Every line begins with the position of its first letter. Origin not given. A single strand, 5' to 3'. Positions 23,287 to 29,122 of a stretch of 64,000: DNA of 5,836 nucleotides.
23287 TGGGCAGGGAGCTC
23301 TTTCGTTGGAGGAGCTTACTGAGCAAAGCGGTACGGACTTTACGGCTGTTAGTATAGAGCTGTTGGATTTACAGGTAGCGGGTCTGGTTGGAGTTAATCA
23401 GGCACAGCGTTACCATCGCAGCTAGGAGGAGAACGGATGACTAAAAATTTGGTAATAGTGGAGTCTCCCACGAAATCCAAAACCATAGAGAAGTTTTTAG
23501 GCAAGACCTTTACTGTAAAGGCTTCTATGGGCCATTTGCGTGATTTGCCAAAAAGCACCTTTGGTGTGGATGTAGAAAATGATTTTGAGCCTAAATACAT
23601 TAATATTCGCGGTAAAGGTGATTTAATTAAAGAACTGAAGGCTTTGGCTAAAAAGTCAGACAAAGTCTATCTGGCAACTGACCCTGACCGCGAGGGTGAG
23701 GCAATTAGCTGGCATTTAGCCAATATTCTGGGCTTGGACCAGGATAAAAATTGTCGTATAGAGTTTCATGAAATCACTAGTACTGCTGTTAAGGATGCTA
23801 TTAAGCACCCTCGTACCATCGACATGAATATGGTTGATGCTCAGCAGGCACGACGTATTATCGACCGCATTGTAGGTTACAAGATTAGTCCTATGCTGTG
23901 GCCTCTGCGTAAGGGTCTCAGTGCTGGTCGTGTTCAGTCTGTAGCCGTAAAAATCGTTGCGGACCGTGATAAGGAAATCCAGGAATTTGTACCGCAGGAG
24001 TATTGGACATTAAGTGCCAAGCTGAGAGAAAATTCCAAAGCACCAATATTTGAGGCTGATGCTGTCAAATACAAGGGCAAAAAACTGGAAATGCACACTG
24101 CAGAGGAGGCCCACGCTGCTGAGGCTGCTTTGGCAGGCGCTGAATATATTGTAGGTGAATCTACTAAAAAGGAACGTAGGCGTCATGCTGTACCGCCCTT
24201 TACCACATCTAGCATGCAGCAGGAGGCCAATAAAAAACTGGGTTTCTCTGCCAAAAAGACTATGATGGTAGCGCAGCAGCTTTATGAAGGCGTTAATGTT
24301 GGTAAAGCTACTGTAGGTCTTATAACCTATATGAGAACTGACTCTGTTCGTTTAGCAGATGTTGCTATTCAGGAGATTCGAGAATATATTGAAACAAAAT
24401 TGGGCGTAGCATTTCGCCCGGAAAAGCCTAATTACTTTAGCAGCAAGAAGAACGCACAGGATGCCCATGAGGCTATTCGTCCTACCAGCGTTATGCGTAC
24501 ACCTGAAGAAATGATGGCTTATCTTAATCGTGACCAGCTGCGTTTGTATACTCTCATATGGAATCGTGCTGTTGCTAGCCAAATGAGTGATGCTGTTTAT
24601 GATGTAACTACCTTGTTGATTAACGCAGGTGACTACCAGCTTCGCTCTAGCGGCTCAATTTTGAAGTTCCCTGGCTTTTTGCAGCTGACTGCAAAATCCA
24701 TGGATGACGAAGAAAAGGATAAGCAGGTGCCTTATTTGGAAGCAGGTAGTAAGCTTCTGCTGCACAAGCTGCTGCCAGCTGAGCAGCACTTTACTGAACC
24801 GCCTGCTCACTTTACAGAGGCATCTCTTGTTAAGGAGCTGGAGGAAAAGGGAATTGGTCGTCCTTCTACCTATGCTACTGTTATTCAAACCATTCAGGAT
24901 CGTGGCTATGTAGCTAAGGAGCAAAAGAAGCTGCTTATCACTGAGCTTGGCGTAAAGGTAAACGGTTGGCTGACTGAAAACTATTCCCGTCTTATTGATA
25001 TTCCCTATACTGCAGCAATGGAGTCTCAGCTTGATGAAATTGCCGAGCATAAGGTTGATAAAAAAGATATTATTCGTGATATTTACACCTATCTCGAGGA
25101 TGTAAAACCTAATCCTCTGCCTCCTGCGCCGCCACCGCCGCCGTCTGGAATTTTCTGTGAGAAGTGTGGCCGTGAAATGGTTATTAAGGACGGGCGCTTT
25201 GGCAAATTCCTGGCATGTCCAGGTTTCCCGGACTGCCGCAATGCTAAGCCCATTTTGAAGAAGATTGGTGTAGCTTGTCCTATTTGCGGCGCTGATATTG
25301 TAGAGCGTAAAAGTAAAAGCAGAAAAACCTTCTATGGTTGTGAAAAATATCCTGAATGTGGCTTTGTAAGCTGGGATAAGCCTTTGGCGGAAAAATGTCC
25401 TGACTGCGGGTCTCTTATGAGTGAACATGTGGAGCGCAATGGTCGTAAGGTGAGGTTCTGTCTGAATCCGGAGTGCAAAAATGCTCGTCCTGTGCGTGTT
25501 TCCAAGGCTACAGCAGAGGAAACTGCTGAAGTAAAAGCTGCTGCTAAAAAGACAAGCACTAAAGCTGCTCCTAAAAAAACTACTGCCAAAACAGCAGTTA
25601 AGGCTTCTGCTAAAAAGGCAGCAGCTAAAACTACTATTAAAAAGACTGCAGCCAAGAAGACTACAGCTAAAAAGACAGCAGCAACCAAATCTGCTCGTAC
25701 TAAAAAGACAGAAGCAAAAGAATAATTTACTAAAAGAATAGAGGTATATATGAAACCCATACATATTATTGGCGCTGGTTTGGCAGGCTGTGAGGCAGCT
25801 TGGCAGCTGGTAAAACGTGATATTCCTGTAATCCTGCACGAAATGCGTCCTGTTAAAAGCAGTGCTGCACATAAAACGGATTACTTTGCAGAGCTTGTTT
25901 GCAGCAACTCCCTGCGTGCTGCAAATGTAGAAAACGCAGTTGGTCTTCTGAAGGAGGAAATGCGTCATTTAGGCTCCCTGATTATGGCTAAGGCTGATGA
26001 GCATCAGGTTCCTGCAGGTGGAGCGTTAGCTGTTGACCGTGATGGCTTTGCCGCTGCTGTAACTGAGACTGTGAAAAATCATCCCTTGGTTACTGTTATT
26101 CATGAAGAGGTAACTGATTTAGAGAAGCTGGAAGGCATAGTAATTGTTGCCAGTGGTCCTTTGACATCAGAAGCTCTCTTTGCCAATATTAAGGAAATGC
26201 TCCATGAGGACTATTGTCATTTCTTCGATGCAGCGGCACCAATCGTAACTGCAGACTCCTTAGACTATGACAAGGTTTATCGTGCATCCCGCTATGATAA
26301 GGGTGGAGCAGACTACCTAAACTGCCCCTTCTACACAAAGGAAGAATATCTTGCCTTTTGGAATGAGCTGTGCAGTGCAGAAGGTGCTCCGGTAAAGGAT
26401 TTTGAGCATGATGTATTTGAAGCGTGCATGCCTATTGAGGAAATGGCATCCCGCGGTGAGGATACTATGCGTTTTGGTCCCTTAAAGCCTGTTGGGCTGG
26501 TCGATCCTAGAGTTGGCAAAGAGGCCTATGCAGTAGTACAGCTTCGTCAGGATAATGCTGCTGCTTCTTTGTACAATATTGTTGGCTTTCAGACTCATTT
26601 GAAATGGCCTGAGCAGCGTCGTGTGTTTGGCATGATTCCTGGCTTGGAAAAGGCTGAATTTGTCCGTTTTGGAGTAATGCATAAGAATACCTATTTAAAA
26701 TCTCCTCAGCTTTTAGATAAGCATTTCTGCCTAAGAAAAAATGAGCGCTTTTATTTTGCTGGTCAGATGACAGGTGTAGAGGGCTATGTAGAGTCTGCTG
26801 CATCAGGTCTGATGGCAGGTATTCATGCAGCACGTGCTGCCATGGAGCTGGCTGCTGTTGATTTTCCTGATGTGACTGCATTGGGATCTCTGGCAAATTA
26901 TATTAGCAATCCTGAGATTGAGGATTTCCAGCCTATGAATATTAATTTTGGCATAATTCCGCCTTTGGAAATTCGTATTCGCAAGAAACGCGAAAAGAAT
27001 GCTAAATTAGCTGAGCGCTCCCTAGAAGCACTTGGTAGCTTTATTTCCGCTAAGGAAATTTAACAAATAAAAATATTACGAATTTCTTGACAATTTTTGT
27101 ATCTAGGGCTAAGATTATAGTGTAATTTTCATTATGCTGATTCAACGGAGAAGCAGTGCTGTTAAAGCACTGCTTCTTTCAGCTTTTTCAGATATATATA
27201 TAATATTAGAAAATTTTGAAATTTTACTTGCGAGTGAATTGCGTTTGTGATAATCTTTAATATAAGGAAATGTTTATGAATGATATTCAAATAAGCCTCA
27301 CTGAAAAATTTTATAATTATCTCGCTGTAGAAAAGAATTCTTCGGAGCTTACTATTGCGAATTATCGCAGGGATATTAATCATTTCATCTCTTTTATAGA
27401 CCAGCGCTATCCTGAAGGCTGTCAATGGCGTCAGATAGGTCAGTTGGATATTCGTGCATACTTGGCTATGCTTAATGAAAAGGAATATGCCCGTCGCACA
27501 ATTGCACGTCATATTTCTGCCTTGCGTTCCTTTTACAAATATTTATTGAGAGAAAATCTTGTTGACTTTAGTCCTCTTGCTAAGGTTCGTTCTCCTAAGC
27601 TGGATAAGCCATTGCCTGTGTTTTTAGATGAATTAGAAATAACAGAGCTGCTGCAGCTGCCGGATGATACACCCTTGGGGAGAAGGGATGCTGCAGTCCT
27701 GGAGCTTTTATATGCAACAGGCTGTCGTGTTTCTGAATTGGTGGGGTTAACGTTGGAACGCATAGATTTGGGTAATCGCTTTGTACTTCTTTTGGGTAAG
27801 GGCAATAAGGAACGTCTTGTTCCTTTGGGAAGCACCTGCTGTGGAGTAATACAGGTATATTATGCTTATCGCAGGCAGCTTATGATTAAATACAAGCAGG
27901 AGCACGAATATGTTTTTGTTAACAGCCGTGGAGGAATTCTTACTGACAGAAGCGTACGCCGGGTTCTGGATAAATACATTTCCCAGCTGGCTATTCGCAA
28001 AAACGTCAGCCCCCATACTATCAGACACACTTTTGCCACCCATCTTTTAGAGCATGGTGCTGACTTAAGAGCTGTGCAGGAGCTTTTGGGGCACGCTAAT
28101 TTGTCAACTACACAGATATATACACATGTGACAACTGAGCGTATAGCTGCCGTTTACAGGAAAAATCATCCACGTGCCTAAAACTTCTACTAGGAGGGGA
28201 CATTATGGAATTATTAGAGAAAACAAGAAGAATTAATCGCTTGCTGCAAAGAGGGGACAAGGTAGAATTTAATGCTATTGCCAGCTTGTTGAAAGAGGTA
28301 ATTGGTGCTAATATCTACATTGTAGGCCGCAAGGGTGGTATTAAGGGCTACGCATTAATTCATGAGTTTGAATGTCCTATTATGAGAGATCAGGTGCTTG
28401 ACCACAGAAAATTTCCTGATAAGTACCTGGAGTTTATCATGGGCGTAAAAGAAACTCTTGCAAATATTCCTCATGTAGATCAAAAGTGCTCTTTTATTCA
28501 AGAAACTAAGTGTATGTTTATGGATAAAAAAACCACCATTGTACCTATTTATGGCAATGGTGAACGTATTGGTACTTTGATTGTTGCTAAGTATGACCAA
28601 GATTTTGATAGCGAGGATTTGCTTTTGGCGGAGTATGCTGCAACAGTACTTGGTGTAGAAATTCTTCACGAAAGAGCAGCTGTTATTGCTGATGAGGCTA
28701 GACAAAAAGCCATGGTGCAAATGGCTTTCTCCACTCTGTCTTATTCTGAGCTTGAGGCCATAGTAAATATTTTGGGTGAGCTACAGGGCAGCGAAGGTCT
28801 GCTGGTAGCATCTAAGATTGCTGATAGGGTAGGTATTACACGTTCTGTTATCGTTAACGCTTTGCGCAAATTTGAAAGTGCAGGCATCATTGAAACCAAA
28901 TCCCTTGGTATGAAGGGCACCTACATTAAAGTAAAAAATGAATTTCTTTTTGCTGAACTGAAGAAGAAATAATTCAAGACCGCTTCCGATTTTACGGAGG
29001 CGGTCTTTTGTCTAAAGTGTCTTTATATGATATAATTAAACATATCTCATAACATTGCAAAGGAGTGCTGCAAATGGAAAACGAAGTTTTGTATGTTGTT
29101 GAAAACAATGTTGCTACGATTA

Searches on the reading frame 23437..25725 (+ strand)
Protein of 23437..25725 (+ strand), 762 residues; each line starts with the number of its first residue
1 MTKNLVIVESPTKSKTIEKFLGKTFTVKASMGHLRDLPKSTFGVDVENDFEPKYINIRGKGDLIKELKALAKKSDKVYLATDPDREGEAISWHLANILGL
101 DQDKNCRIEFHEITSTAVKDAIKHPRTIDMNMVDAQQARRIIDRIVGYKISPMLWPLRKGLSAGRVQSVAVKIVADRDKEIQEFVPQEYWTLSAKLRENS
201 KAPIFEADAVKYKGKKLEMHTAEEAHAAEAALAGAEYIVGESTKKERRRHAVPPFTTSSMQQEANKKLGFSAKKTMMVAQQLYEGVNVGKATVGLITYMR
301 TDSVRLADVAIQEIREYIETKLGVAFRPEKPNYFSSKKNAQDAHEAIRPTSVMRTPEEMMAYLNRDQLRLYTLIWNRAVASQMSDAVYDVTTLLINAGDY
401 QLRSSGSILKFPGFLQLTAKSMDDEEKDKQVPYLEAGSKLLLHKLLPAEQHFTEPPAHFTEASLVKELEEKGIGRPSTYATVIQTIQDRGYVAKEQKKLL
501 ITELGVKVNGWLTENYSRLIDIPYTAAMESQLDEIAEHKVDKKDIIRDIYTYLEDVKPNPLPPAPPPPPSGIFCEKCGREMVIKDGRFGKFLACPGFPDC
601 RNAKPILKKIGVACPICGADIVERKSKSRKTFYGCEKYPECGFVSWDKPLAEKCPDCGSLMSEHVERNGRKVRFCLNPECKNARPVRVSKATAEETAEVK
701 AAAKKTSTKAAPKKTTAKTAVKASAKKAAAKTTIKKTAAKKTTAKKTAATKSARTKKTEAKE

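Call 61: search_protein_families(library=pfam, proteins=[window:23437-25725:+], max_evalue=0.000001)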
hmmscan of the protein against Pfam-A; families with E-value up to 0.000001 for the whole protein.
window:23437-25725:+ (762 aa): 3 families
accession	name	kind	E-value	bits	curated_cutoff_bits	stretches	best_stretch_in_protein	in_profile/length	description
PF01131.25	Topoisom_bac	-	5.3e-118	395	35.1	1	128-546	2-410/411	DNA topoisomerase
PF01396.24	Zn_ribbon_Top1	-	1.9e-28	98.4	32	2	574-608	4-38/39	Topoisomerase DNA binding C4 zinc finger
PF01751.28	Toprim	-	6.6e-25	87.5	23.1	1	5-113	2-96/96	Toprim domain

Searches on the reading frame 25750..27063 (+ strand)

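Call 61: search_protein_families(library=pfam, proteins=[window:25750-27063:+], max_evalue=0.000001)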
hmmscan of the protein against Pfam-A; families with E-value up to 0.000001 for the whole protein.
window:25750-27063:+ (437 aa): 1 family
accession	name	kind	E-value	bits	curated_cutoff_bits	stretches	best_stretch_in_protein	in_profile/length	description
PF01134.28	GIDA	-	2.6e-100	336.7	22.1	1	4-366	2-389/391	Glucose inhibited division protein A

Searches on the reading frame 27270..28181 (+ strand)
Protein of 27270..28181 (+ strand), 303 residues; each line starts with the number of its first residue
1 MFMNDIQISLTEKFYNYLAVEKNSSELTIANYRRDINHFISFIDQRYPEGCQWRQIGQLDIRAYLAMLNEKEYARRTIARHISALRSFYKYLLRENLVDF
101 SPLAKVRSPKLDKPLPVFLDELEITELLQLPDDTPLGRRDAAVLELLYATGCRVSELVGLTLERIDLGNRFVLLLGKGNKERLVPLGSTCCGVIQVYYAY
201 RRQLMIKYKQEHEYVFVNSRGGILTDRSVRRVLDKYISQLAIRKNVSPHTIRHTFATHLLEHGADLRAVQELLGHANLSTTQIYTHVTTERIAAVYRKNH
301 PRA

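Call 62: search_protein_families(library=pfam, proteins=[window:27270-28181:+], max_evalue=0.000001)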
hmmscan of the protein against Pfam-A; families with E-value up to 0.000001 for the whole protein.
window:27270-28181:+ (303 aa): 3 families
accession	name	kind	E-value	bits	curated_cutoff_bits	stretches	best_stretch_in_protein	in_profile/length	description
PF00589.27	Phage_integrase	-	3e-48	164.3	27.1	1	118-290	2-171/172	Phage integrase family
PF02899.23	Phage_int_SAM_1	-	2.5e-27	95.4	22.3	1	12-96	2-83/83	Phage integrase, N-terminal SAM-like domain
PF13495.12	Phage_int_SAM_4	-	4.4e-15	56.3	27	1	10-97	1-83/85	Phage integrase, N-terminal SAM-like domain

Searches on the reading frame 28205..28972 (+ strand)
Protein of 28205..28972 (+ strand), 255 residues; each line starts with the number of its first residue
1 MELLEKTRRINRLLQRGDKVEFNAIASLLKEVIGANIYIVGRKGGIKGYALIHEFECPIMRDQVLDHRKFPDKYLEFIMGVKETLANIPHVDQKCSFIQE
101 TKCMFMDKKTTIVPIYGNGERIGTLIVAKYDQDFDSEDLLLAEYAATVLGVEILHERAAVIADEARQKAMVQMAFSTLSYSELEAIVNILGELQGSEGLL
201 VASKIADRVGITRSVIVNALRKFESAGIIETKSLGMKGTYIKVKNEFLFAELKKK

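Call 62: search_protein_families(library=pfam, proteins=[window:28205-28972:+], max_evalue=0.000001)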
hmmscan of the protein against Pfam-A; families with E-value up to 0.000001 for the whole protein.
window:28205-28972:+ (255 aa): 2 families
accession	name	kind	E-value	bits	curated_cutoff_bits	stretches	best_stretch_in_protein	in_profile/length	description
PF06018.20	CodY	-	2.8e-57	193.5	29.5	1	2-177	1-177/177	CodY GAF-like domain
PF08222.17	HTH_CodY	-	1.4e-29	101.9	27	1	197-253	2-58/61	CodY helix-turn-helix domain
